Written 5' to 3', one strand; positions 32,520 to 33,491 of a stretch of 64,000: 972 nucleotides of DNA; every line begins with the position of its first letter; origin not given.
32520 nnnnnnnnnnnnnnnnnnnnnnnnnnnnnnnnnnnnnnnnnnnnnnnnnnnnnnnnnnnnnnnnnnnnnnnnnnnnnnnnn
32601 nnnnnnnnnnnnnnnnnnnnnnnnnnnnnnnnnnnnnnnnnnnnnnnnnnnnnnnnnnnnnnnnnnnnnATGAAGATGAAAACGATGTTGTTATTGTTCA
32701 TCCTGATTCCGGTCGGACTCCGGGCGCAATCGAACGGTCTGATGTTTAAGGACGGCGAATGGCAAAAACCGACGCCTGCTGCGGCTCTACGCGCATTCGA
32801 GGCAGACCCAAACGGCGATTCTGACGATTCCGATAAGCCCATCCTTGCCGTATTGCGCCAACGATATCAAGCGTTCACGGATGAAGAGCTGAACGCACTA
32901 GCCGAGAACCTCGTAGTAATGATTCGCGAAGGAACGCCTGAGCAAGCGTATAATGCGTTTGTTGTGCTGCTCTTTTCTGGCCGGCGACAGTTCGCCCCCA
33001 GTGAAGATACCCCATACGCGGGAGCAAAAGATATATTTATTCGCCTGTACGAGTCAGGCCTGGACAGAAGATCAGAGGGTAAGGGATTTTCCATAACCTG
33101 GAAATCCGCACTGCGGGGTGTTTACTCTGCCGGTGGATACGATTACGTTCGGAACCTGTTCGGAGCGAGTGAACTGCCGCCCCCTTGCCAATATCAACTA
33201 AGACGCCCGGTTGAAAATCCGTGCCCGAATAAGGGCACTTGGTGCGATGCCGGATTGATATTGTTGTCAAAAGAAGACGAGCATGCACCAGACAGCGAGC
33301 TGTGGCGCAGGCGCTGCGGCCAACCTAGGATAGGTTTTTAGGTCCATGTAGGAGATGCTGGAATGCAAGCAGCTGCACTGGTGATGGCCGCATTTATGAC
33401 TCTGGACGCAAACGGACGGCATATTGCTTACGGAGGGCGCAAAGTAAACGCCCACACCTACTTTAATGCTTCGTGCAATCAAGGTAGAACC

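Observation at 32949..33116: Hypervariable, entirely non-synonymous patch in the partner protein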

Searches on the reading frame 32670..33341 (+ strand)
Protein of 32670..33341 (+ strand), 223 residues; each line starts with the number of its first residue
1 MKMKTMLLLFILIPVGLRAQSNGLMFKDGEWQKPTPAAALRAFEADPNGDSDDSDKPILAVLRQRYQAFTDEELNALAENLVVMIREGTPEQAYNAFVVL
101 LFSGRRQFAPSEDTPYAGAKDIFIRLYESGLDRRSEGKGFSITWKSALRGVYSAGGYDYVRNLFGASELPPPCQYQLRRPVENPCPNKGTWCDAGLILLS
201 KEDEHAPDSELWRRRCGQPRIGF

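Call 8: search_protein_families(library=pfam, proteins=[window:32670-33341:+], max_evalue=1)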
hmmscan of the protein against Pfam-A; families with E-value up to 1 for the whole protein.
window:32670-33341:+ (223 aa): 0 families

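Call 10: find_homologous_proteins(query=window:32670-33341:+, max_evalue=0.001)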
Query window:32670-33341:+ (223 aa): 2 proteins with E <= 0.001 among 434 candidates.
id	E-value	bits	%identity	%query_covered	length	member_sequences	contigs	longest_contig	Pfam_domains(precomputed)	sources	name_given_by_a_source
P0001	1.1e-142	491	97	100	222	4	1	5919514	-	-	-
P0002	1.0e-26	112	39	86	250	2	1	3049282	-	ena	-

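Call 12: find_encoding_contigs(protein=P0002, flank=10000, max_places=6)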
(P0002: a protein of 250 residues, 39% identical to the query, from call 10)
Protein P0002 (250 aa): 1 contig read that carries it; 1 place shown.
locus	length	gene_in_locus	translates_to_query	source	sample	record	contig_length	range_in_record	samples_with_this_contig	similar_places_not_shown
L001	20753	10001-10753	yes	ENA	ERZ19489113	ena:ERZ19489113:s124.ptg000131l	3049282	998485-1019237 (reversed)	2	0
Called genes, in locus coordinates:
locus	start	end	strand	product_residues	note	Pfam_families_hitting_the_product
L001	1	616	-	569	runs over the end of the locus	PF00171:Aldedh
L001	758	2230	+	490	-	PF00691:OmpA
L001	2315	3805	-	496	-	PF03364:Polyketide_cyc, PF10604:Polyketide_cyc2 (weak), PF01370:Epimerase, PF16363:GDP_Man_Dehyd (faint), PF08338:DUF1731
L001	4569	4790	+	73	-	-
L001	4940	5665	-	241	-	PF00733:Asn_synthase, PF06508:QueC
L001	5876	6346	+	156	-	-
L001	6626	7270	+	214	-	PF12836:HHH_3 (faint)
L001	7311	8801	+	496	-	PF01979:Amidohydro_1, PF07969:Amidohydro_3 (faint)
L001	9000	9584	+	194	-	-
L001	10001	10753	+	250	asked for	-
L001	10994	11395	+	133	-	PF07883:Cupin_2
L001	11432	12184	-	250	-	PF00082:Peptidase_S8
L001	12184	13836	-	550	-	PF00664:ABC_membrane, PF00005:ABC_tran, PF13191:AAA_16 (weak)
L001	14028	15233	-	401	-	-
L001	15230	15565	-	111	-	PF08992:QH-AmDH_gamma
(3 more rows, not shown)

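Call 27: search_protein_representatives(alignment_id=A1)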
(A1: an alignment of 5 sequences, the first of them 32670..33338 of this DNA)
Query: 5 sequences, 220 profile positions. Proteins with E-value up to 0.001 (for the whole library): 190; up to 1e-10: 114; up to 1e-30: 36. The best 150 are listed.
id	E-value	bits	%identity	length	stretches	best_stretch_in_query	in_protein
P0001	3.1e-133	458.3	-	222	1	1-219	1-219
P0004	1.5e-53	197.8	-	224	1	1-214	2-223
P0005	7.0e-51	189.1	-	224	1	6-220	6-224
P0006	3.9e-49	183.4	-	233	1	5-220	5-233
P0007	7.9e-49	182.3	-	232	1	2-218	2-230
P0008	1.0e-48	182.0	-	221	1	2-215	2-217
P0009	1.3e-48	181.6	-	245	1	4-220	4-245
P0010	5.1e-47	176.4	-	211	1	5-220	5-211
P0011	1.7e-46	174.8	-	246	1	4-216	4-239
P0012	2.7e-46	174.1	-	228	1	4-207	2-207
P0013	9.1e-46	172.3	-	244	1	4-205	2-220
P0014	1.2e-44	168.7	-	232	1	3-217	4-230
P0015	3.8e-43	163.7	-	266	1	17-199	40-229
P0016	4.9e-43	163.4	-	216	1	2-214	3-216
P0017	4.3e-41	157.0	-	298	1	3-218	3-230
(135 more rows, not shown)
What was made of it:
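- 190 cluster representatives (call 27).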

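Call 31: search_protein_families(library=pfam, alignment_id=A2, max_evalue=0.01)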
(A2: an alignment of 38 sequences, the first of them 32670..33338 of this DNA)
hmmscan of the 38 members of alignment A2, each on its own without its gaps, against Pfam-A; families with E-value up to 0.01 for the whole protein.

A. member 1, window:32670-33338:+ (223 aa): 0 families

B. families by the number of members that match (of 38 scanned): 3 families
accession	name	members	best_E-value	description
PF13646.12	HEAT_2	1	0.0013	HEAT repeats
PF05696.16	DUF826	1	0.0049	Protein of unknown function (DUF826)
PF18598.6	TetR_C_36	1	0.0089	Tetracyclin repressor-like, C-terminal domain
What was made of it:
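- On Armadillo/HEAT-like alpha-solenoid: One member has a weak HEAT_2 hit (call 31).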

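Call 34: find_related_loci(query=A3, collection=genome_contigs, flank=6000)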
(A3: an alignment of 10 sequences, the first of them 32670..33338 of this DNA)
Query A3 (223 aa) in genome_contigs; peptide patterns used: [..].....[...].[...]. (x = any residue, [..] = any of these).
17 stretches matched a pattern; 17 encode a relative of the query (tblastn E <= 1e-3); 16 distinct loci.
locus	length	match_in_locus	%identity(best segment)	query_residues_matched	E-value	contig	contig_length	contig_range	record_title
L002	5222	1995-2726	38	1-220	2e-42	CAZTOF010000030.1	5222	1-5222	MAG TPA_asm: uncultured Gemmatimonadaceae bacterium isolate SRP338948_co1_51 genome assembly, contig: k141_167255, whole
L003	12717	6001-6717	40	1-220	3e-42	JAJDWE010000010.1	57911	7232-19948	MAG: Gemmatimonadetes bacterium isolate jk18x22bins.97 k141_173187, whole genome shotgun sequence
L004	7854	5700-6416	39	1-220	1e-41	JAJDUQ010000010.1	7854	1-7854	MAG: Gammaproteobacteria bacterium isolate jk18x1bzbins.85 k141_851984, whole genome shotgun sequence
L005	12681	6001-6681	39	1-216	1e-41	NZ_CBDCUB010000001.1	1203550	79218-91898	MAG: Candidatus Palauibacter sp. isolate cc05a73e-5b7f-4338-bfa9-6e459683daed contig_1, whole genome shotgun sequence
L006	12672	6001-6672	41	2-220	3e-39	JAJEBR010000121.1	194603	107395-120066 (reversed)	MAG: Gemmatimonadetes bacterium isolate jk18x9bins.40 k141_506984, whole genome shotgun sequence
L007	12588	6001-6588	39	15-220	6e-37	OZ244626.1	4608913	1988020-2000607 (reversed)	MAG: Rhodothermales bacterium isolate 21a8fb21-8f5d-45c2-8fc6-499dcaec216c genome assembly, chromosome: 1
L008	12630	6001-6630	39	1-220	2e-35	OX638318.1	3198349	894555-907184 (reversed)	MAG: Rhodothermales bacterium isolate 55cba9af-49f2-4dbc-822e-66a085d3a702 genome assembly, chromosome: 1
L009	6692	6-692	38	4-211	2e-35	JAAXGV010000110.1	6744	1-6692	MAG: Rhodothermales bacterium isolate Plut_88872 unfiltered_Plut_88872_genomic_contig_1036985, whole genome shotgun sequ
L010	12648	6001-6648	37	1-220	1e-34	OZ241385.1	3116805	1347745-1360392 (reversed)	MAG: Rhodothermales bacterium isolate ca287509-31ff-4378-acd2-cec91d6888d7 genome assembly, chromosome: 1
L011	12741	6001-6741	35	1-216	9e-35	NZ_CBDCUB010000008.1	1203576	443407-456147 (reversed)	MAG: Candidatus Palauibacter sp. isolate cc05a73e-5b7f-4338-bfa9-6e459683daed contig_8, whole genome shotgun sequence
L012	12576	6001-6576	39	23-216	3e-33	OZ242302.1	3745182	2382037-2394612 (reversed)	MAG: Rhodothermales bacterium isolate 073f09b9-7bb2-4d87-bfd8-7931eea96a09 genome assembly, chromosome: 1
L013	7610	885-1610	36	14-211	1e-32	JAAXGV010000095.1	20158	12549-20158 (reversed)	MAG: Rhodothermales bacterium isolate Plut_88872 unfiltered_Plut_88872_genomic_contig_1043578, whole genome shotgun sequ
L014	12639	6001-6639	36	1-216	7e-32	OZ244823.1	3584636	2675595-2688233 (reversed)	MAG: Rhodothermales bacterium isolate 9ce07578-5119-4228-8939-1a3e4132b483 genome assembly, chromosome: 1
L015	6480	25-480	41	44-200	1e-28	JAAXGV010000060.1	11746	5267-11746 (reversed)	MAG: Rhodothermales bacterium isolate Plut_88872 unfiltered_Plut_88872_genomic_contig_1058346, whole genome shotgun sequ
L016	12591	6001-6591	39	23-220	6e-28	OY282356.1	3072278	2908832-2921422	MAG: Gemmatimonadota bacterium genome assembly, chromosome: 1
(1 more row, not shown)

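Call 37: predict_structure(alignment_id=A2)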
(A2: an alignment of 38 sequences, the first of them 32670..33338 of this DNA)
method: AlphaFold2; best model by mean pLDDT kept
length: 223 residues; sequences in the alignment: 38
mean_pLDDT: 85.7   pTM: 0.80
mean pLDDT of the five models: 85.7, 85.6, 84.4, 83.9, 83.8
residues with pLDDT >= 90: 141; 70-90: 44; 50-70: 33; < 50: 5
segments of 3 or more residues with pLDDT < 50: 221-223
pLDDT, mean of each block of 10 residues (from residue 1): 56 56 87 95 84 85 96 98 91 92 86 91 93 55 87 96 98 88 91 96 96 83 39
secondary structure, 60 per line:
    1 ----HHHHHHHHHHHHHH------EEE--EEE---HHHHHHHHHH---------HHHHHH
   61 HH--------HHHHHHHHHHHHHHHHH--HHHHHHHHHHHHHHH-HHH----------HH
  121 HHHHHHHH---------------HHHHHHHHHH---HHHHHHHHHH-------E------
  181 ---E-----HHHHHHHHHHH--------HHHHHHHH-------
elements in order: H5-18 E25-27 E30-32 H36-45 H55-62 H71-87 H90-104 H119-128 H144-153 H157-166 H190-200 H209-216
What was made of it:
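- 32670..33341 (+): Partner gene copy c1 (223 aa, A-type): Sec signal peptide, all-alpha armadillo/HEAT-like core, four conserved cysteines. AF2 model pLDDT 85.7 (call 37).
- On Armadillo/HEAT-like alpha-solenoid: The AF2 model is all-alpha with pLDDT 85.7 (call 37).
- AF2 pLDDT 85.7, all-alpha (call 37).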

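Call 42: search_solved_structures(query=A2, max_evalue=10)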
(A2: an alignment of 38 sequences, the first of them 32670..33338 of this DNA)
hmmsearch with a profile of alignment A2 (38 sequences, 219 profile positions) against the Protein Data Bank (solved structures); distinct sequences matched with E-value up to 10: 13.
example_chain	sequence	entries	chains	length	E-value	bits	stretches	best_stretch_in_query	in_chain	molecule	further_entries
4rv1_A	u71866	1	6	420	7.6e-10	41.8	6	81-147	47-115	Engineered Protein OR497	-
4hxt_A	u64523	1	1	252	3.6e-06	29.8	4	81-147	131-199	De Novo Protein OR329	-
6s9p_A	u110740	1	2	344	0.0016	21.1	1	82-165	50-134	internal Lock2 fused to target peptide KRKAKITWKR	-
9l08_A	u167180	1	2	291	0.0044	19.7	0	71-103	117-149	Covalently Connected Cytochrome c555 trimer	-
5kzl_A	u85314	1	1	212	0.0051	19.5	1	82-145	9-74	Heme oxygenase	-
4rzp_A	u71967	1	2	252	0.02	17.5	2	81-157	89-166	Engineered Protein OR366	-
5xyi_T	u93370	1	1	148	0.62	12.7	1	17-72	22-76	Ribosomal protein S19e, putative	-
5xzx_A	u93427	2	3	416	0.87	12.2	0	88-156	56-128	Importin subunit alpha-3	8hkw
4uae_A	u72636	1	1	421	0.89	12.2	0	88-156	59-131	Importin subunit alpha-3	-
5zuv_A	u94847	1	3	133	0.92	12.1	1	38-92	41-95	Spike glycoprotein,Spike glycoprotein,inhibitor EK1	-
6bvv_A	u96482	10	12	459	1.2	11.8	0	88-156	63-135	Importin subunit alpha-3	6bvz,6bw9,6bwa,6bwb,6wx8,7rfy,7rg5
7jjl_A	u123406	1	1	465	1.2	11.7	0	88-156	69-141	Importin subunit alpha-3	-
5tbk_A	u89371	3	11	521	1.6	11.3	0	88-156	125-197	Importin subunit alpha-3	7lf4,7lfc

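Call 44: search_solved_structures(query=A2, max_evalue=0.0001, show_alignments=2)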
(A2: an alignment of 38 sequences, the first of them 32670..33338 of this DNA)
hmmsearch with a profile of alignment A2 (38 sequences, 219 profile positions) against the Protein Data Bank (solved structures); distinct sequences matched with E-value up to 0.0001: 2.
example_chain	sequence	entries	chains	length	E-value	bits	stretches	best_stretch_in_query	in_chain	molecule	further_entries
4rv1_A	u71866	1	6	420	7.6e-10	41.8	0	81-147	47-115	Engineered Protein OR497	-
4hxt_A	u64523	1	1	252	3.6e-06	29.8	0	81-147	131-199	De Novo Protein OR329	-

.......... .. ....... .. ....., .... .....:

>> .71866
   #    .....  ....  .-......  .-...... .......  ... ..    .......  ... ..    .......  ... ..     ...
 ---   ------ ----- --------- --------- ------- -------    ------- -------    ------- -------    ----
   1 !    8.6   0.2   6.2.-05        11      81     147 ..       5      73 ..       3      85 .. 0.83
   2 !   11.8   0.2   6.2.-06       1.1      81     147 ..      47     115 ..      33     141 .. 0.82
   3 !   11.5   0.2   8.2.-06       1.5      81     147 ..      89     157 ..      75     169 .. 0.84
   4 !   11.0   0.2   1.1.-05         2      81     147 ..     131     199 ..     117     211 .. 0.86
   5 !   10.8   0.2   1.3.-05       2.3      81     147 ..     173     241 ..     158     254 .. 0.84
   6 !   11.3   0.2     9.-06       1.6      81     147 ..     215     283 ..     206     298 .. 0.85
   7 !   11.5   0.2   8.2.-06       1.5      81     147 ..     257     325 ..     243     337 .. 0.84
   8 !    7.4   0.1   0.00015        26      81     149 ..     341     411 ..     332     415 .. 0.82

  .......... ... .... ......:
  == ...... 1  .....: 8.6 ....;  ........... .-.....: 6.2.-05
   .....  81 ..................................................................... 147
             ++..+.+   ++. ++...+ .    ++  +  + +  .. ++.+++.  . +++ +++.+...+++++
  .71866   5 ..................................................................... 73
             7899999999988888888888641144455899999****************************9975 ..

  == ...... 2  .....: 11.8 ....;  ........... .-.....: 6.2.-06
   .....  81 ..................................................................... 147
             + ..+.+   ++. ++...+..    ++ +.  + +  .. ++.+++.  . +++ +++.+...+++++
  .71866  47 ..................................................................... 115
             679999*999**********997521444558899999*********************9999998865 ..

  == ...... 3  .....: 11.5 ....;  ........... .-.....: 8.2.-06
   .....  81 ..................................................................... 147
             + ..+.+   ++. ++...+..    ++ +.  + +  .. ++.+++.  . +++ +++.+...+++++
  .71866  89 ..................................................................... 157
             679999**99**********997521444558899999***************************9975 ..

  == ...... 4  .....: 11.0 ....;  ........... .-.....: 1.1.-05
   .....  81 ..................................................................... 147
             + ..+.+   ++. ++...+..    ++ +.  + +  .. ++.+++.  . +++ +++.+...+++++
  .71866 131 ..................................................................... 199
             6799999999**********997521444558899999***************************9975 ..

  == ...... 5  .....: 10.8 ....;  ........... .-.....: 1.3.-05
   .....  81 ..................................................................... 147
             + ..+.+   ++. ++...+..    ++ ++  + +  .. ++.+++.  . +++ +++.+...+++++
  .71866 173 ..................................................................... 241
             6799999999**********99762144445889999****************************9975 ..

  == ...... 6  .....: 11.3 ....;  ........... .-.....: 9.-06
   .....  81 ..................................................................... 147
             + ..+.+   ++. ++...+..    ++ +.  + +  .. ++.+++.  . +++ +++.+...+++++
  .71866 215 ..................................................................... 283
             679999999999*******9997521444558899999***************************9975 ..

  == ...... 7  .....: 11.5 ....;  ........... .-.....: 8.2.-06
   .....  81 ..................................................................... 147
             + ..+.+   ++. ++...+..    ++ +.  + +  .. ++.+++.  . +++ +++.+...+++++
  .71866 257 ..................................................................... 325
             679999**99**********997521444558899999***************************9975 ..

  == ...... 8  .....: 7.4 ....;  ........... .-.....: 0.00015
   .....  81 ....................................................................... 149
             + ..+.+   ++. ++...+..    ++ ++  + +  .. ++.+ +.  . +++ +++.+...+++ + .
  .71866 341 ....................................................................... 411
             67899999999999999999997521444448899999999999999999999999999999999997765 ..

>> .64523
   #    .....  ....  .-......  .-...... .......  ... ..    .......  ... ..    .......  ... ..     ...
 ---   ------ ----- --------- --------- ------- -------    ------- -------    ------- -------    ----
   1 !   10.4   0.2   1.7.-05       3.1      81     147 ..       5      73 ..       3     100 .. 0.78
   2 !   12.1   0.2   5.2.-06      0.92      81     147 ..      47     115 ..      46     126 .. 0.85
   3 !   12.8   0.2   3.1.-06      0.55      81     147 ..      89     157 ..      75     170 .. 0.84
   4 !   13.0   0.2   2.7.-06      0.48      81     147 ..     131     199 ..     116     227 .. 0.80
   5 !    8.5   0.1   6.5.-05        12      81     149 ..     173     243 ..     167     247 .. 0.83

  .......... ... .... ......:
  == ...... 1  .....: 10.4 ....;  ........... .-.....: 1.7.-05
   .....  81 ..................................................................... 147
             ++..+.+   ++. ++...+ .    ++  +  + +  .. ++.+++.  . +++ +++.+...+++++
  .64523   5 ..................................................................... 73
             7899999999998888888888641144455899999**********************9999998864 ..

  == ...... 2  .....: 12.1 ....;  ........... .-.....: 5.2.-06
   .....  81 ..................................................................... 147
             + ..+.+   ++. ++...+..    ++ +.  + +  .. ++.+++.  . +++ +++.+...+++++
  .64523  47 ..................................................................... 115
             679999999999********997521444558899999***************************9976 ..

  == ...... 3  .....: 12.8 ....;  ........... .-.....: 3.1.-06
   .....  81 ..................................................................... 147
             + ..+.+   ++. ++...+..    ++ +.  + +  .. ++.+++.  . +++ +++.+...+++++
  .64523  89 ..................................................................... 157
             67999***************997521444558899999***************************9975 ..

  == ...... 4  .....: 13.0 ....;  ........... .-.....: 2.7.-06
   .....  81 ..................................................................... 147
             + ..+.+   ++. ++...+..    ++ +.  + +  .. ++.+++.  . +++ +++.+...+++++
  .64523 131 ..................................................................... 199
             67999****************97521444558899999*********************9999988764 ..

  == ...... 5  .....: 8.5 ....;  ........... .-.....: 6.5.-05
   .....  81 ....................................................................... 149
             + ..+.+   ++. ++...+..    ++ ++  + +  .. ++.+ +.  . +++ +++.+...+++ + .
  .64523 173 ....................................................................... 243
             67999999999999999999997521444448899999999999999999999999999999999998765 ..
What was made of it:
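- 32670..33341 (+): Profile match to designed armadillo-repeat proteins, E=7.6e-10 (calls 42, 44).
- On Armadillo/HEAT-like alpha-solenoid: The profile of 38 family members hits designed armadillo-repeat proteins 4rv1 (E=7.6e-10) and 4hxt (E=3.6e-6) over profile positions 81-147 (calls 42, 44).
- Closest known: Armadillo/HEAT repeat peptide-binding proteins. Same: Profile similarity over about 67 residues (E=7.6e-10, call 44) and an all-alpha model (call 37).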
